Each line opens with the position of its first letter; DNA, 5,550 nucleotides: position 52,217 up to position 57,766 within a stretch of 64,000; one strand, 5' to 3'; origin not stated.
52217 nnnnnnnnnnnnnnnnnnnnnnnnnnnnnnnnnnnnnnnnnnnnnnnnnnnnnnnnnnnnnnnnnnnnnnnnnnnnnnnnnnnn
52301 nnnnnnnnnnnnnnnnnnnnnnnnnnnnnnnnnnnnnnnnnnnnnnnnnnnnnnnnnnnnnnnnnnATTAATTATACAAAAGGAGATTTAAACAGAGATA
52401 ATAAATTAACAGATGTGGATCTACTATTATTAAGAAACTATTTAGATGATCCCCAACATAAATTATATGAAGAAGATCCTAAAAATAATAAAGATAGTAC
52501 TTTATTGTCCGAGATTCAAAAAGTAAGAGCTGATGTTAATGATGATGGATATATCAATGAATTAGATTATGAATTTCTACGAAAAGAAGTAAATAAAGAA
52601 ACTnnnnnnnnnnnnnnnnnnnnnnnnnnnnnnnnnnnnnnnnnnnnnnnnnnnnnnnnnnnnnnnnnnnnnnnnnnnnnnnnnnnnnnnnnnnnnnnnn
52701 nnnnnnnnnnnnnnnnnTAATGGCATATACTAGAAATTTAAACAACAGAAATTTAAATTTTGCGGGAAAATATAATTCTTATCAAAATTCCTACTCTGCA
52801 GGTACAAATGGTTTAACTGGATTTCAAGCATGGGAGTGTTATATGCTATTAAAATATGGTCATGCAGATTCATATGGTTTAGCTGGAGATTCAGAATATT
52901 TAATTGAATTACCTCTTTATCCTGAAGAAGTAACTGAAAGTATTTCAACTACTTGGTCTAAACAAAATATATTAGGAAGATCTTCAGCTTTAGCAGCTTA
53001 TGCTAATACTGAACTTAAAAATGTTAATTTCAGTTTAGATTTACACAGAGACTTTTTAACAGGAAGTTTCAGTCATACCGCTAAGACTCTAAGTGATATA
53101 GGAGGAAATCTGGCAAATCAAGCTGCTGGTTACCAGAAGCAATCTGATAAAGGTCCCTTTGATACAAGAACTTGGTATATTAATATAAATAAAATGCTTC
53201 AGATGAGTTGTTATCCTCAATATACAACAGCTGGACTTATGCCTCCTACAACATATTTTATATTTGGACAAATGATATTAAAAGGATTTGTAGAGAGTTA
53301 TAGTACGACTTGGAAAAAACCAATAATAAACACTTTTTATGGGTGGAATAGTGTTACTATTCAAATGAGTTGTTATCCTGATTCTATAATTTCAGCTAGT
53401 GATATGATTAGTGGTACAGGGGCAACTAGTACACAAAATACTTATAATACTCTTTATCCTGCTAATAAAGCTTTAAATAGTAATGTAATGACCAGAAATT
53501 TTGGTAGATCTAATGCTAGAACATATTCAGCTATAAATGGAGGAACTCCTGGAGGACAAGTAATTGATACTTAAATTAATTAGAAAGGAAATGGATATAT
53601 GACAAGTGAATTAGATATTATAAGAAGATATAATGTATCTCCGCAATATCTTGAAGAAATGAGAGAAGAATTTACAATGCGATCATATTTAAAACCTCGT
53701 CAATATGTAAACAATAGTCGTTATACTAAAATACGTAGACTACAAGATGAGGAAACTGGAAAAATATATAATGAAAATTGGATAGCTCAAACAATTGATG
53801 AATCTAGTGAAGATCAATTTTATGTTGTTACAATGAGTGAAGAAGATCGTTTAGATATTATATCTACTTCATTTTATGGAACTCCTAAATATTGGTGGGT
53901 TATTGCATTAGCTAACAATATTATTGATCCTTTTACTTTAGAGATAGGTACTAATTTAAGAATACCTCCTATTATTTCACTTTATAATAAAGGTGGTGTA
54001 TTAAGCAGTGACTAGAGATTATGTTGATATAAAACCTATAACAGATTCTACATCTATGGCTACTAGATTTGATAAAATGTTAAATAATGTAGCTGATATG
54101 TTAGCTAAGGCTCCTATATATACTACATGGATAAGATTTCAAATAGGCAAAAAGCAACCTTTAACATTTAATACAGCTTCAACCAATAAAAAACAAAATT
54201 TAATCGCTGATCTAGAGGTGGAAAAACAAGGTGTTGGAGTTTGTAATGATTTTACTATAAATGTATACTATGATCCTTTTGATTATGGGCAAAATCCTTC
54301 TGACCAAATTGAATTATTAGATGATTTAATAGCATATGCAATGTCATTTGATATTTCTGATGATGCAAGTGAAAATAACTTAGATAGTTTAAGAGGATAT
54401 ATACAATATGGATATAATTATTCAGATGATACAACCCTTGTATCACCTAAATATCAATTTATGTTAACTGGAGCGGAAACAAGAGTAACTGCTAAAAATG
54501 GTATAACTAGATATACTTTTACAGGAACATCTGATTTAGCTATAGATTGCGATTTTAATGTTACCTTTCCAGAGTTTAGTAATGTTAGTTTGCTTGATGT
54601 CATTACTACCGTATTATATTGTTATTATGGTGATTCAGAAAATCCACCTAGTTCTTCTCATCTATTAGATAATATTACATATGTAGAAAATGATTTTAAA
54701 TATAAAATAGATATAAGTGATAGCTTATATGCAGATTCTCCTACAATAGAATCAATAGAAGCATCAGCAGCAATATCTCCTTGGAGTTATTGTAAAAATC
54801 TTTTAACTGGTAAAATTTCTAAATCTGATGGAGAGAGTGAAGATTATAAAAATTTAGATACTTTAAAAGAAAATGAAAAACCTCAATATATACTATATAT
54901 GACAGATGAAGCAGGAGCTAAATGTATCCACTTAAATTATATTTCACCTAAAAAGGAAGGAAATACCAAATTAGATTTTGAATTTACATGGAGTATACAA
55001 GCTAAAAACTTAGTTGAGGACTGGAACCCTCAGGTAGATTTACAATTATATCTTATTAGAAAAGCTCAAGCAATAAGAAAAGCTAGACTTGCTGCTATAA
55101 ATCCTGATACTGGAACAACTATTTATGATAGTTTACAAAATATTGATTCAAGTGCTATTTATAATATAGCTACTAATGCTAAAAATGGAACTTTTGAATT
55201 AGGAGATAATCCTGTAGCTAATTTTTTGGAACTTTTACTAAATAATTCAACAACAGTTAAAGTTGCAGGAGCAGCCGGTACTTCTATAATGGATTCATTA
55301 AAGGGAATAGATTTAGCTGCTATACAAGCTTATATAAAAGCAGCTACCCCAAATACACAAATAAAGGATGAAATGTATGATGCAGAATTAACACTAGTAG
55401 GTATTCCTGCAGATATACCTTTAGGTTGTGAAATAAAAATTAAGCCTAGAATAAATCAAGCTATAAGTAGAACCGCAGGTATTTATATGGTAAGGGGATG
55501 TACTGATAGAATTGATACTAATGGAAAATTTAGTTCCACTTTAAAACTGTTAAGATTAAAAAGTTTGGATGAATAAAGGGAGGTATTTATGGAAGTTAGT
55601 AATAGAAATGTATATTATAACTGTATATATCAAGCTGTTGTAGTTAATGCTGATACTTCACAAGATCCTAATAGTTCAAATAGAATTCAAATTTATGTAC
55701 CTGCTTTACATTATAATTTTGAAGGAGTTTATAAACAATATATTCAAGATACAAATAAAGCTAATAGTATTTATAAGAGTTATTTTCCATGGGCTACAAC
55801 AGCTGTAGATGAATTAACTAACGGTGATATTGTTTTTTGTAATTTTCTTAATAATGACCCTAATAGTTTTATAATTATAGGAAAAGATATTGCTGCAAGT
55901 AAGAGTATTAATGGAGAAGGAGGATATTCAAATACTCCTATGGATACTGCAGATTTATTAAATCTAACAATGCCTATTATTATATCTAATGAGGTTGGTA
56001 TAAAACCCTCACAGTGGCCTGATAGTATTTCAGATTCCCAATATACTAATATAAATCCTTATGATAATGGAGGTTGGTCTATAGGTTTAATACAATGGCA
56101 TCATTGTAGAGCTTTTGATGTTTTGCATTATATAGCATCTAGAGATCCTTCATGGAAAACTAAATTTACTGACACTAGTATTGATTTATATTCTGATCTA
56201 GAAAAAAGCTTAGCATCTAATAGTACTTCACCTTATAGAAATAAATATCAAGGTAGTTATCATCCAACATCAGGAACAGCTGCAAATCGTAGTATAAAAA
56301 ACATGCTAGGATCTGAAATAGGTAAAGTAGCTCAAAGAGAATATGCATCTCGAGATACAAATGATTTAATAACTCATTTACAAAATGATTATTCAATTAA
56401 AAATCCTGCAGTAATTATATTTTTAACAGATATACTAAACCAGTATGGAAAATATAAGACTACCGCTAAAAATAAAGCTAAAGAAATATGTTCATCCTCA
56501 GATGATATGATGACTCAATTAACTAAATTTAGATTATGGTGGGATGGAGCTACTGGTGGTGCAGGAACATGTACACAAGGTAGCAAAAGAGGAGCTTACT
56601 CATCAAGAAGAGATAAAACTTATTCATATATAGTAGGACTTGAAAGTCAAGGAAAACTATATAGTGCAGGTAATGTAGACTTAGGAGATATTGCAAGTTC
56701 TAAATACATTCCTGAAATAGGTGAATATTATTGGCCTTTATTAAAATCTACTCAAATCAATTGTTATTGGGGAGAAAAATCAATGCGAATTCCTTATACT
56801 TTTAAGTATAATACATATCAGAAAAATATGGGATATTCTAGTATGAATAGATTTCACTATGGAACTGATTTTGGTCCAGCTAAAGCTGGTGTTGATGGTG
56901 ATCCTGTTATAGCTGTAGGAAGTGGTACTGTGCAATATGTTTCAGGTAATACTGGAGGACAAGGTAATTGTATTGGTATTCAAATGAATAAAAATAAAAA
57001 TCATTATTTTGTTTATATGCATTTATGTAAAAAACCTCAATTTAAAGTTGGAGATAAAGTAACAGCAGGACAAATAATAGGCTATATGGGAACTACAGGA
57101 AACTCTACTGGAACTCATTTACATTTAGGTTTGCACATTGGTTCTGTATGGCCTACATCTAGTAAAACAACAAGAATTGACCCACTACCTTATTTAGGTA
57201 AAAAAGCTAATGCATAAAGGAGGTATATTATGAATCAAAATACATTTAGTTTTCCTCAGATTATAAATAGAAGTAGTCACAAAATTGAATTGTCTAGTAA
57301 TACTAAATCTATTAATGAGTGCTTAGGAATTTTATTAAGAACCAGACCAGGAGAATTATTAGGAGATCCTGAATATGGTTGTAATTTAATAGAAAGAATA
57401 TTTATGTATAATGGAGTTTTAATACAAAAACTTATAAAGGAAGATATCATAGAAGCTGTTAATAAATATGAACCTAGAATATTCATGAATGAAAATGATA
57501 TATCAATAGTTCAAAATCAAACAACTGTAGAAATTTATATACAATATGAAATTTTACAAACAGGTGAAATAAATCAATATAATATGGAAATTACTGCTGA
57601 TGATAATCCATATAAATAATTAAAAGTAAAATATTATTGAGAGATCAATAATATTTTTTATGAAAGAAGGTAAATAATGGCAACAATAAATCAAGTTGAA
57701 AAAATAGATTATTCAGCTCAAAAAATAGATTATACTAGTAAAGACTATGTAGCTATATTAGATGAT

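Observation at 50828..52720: Baseplate/distal-tail protein carrying three dockerin-like modules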

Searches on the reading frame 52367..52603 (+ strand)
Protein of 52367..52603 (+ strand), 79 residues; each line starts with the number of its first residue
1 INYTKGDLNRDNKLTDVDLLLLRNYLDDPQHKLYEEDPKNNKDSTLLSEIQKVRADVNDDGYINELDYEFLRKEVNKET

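Call 84: search_protein_families(library=pfam, proteins=[window:52367-52603:+], max_evalue=1)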
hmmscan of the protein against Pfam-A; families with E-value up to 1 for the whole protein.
window:52367-52603:+ (79 aa): 4 families
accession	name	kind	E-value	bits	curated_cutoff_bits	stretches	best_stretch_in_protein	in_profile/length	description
PF00404.24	Dockerin_1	-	4.8e-11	43.1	22.9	1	5-76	1-57/57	Dockerin type I domain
PF13499.12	EF-hand_7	-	0.0023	18.7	30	1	7-69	12-63/67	EF-hand domain pair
PF01233.25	NMT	-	0.23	11.7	25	0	2-32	23-53/160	Myristoyl-CoA:protein N-myristoyltransferase, N-terminal domain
PF13202.12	EF-hand_5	-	0.24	11.4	25.9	0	55-64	8-17/25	EF hand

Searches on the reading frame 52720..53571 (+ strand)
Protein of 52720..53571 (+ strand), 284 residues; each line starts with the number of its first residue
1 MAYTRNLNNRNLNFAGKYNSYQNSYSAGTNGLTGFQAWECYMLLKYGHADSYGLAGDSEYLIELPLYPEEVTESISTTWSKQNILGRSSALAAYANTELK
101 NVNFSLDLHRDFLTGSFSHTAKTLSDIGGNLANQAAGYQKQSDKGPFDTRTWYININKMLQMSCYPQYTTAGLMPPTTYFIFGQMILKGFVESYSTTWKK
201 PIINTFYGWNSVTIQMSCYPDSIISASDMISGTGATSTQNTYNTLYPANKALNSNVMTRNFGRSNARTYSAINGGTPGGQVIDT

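Call 3: search_protein_families(library=pfam, proteins=[window:52720-53571:+], max_evalue=0.1)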
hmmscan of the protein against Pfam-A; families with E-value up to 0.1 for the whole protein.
window:52720-53571:+ (284 aa): 1 family
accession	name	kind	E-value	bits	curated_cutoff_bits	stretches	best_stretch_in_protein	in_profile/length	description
PF19266.4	CIS_tube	-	0.036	14.3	27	0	59-109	22-70/158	Contractile injection system tube protein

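Call 4: search_protein_families(library=phrogs, proteins=[window:52720-53571:+], max_evalue=0.01)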
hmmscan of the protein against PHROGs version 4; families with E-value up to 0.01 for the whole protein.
window:52720-53571:+ (284 aa): 0 families

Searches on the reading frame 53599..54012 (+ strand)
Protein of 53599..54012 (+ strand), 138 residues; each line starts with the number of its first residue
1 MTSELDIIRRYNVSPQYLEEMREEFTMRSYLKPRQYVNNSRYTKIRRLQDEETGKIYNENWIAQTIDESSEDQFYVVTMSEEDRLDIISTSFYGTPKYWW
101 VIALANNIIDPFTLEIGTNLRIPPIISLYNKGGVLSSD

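Call 3: search_protein_families(library=pfam, proteins=[window:53599-54012:+], max_evalue=0.1)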
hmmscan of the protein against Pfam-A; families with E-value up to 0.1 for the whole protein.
window:53599-54012:+ (138 aa): 2 families
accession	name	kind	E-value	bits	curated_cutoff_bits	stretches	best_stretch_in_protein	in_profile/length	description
PF11246.14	Phage_gp53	-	0.0056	16.8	21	1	80-113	51-84/200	Base plate wedge protein 53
PF05065.19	Phage_capsid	-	0.0096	15.8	24.2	1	13-79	9-71/280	Phage capsid family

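Call 4: search_protein_families(library=phrogs, proteins=[window:53599-54012:+], max_evalue=0.01)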
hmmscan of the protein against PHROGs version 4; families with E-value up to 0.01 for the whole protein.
window:53599-54012:+ (138 aa): 4 families
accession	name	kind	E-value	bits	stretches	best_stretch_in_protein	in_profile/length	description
phrog_7145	-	tail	1.1e-20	74.8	1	37-132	3-101/108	baseplate wedge subunit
phrog_15542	-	tail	4.6e-10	40.4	1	64-128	27-91/110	tail sheath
phrog_232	-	tail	1.6e-07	32.3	1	73-113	46-86/296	baseplate wedge subunit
phrog_1269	-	tail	0.00011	22.6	1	64-130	15-84/99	baseplate wedge subunit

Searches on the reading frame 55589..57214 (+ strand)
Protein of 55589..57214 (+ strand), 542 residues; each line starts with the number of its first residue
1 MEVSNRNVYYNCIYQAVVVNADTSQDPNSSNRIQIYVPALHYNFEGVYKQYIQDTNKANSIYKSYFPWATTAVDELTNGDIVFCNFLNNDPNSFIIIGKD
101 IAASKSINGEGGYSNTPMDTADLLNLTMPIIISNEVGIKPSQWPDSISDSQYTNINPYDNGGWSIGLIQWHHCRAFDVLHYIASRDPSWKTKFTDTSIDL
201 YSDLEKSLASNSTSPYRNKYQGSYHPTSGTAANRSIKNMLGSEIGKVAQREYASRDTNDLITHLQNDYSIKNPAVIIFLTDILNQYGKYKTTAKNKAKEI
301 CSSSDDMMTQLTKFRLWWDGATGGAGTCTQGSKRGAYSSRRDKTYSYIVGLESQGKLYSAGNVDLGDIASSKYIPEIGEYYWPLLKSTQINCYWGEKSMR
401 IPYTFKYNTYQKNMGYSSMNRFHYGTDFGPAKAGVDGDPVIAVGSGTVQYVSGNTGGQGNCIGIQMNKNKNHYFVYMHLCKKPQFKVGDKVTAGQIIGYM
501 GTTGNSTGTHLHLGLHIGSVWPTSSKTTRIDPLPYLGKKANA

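Call 3: search_protein_families(library=pfam, proteins=[window:55589-57214:+], max_evalue=0.1)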
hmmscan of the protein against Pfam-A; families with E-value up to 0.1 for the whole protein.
window:55589-57214:+ (542 aa): 2 families
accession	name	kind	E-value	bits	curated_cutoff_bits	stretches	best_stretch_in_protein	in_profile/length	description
PF01551.29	Peptidase_M23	-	1.9e-19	70.1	28.7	1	421-517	1-89/96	Peptidase family M23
PF18013.6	Phage_lysozyme2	-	0.0019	18.8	28.2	1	135-203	30-84/140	Phage tail lysozyme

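Call 4: search_protein_families(library=phrogs, proteins=[window:55589-57214:+], max_evalue=0.01)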
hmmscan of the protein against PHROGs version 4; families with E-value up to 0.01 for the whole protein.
window:55589-57214:+ (542 aa): 23 families
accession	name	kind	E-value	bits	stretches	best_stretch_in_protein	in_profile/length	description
phrog_3578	-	lysis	9.4e-19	69.1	1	405-540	220-360/405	endolysin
phrog_3084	-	lysis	8.9e-18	65.5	1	420-536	21-134/468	endolysin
phrog_6700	-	lysis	9.4e-18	63.6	1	408-516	2610-2712/2898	endolysin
phrog_880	-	lysis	3.9e-17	63.7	1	421-537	27-137/435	endolysin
phrog_7767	-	other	2.7e-15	57.6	1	419-538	17-121/194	metallo-endopeptidase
phrog_14988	-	other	1.3e-12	49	1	406-515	19-126/272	peptidase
phrog_10030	-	tail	2.8e-12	45.8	1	416-526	1907-2015/2105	tail length tape measure protein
phrog_8537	-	unknown function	4.2e-12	47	1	416-538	5-120/384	-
phrog_28089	-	lysis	5.4e-10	38.7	1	408-518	574-683/1141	endolysin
phrog_28672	-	other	3.1e-09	36.9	1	419-518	284-376/397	metallo-endopeptidase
phrog_16615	-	other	3.6e-08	33.7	1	433-519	425-508/529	peptidase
phrog_1067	-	head and packaging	1.2e-07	31.6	1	221-527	558-856/991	minor head protein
phrog_11037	-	unknown function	4e-07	30.6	1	473-515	242-283/365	-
phrog_167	-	tail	4.2e-07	29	1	330-518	1205-1291/1555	tail length tape measure protein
phrog_21656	-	other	7.9e-07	28.4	1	412-514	626-728/1022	peptidase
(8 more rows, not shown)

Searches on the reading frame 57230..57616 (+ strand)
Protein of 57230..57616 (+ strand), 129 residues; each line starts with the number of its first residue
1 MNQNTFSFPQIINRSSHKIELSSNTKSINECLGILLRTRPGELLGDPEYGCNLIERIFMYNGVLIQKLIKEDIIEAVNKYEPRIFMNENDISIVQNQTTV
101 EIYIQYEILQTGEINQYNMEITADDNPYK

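Call 3: search_protein_families(library=pfam, proteins=[window:57230-57616:+], max_evalue=0.1)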
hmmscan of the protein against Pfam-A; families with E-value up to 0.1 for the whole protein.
window:57230-57616:+ (129 aa): 1 family
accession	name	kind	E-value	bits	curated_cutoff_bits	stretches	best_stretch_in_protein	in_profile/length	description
PF04965.19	GPW_gp25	-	1.9e-14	53.7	27.2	1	24-111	3-94/96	Baseplate wedge protein gp25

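Call 4: search_protein_families(library=phrogs, proteins=[window:57230-57616:+], max_evalue=0.01)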
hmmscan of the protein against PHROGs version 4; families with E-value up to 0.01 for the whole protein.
window:57230-57616:+ (129 aa): 4 families
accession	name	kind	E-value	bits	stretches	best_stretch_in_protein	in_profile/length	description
phrog_261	-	tail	1.6e-15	58.7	1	15-124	34-144/312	baseplate wedge subunit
phrog_43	-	tail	3.7e-14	53.5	1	20-120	14-115/126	baseplate wedge subunit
phrog_37990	-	tail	1.7e-05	25.7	1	47-111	2-66/80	baseplate wedge subunit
phrog_975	-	tail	0.00063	19.9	1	27-107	136-216/238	baseplate protein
